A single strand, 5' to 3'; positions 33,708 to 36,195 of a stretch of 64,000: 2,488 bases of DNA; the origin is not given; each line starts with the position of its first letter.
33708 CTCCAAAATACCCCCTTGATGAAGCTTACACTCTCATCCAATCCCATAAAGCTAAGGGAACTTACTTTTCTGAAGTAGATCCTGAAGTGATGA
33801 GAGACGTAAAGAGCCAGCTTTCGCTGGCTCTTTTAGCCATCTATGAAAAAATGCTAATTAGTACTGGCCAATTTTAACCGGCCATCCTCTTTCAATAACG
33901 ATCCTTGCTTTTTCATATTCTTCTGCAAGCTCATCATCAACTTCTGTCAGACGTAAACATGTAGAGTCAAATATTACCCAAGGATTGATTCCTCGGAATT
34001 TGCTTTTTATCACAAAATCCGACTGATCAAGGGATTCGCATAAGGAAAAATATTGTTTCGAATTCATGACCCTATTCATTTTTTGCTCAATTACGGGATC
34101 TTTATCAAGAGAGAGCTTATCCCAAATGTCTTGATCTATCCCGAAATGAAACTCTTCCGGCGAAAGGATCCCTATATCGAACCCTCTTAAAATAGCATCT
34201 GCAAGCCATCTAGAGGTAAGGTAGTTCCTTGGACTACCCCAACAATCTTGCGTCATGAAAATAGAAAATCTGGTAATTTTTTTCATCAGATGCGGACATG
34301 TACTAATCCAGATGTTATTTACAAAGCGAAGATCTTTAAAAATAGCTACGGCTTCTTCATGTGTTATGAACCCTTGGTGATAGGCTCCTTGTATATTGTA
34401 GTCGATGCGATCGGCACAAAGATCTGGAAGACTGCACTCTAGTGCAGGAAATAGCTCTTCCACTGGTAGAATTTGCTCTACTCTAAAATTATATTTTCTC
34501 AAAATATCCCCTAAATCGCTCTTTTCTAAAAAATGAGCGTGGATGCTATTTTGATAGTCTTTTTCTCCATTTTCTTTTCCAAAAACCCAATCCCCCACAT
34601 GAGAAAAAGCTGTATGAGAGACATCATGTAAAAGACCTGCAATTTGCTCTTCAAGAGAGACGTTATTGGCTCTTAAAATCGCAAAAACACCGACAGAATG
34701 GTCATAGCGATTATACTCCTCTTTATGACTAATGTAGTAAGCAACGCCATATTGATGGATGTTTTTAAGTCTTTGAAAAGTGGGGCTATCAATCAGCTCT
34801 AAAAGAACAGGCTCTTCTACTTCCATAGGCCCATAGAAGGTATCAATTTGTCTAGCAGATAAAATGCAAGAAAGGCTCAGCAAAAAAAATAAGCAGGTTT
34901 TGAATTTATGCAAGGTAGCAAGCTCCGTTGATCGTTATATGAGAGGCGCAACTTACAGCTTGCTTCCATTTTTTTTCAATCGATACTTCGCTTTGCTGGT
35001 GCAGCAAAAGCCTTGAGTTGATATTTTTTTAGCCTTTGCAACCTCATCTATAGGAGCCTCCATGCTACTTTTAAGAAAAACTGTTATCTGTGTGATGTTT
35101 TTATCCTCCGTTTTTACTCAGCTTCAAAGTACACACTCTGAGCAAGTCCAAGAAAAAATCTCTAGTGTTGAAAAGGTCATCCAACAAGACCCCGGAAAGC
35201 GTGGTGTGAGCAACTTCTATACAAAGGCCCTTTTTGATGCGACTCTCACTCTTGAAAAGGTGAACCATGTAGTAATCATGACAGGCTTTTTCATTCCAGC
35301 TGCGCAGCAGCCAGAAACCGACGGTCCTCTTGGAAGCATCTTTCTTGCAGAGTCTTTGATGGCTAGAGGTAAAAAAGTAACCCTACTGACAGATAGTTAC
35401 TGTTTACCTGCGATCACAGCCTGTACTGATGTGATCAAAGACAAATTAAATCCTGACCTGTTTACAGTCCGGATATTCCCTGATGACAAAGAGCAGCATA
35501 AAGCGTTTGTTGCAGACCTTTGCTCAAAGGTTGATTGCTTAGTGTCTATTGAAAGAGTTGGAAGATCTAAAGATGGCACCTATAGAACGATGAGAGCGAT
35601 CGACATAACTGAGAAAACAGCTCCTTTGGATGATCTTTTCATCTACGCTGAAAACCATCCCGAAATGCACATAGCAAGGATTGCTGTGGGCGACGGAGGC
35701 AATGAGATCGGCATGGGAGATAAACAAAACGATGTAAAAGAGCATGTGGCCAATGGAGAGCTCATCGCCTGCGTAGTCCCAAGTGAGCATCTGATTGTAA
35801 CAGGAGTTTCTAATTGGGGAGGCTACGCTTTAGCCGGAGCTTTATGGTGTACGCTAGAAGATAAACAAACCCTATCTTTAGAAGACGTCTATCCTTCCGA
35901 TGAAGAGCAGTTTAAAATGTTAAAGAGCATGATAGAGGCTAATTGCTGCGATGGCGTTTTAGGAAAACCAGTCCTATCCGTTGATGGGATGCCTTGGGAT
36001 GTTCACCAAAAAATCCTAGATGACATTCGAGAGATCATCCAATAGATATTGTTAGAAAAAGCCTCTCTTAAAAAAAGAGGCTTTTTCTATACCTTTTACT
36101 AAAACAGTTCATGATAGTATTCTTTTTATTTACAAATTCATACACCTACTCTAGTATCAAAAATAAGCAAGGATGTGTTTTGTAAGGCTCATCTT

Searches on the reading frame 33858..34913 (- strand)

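Call 62: search_protein_families(library=pfam, proteins=[window:33858-34913:-], max_evalue=0.001)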
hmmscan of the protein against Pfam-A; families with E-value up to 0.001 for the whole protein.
window:33858-34913:- (351 aa): 1 family
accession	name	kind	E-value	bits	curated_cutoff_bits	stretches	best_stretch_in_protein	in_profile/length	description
PF01966.28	HD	-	2.3e-05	25.1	22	1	69-127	1-58/116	HD domain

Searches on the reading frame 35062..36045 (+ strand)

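Call 62: search_protein_families(library=pfam, proteins=[window:35062-36045:+], max_evalue=0.001)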
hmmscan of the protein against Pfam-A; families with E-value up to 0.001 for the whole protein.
window:35062-36045:+ (327 aa): 1 family
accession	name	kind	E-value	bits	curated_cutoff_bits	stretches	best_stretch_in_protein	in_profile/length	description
PF14336.11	GLUCM-like_C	-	2.6e-84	283.6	27.9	1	36-323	1-291/291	D-glutamate cyclase-like, C-terminal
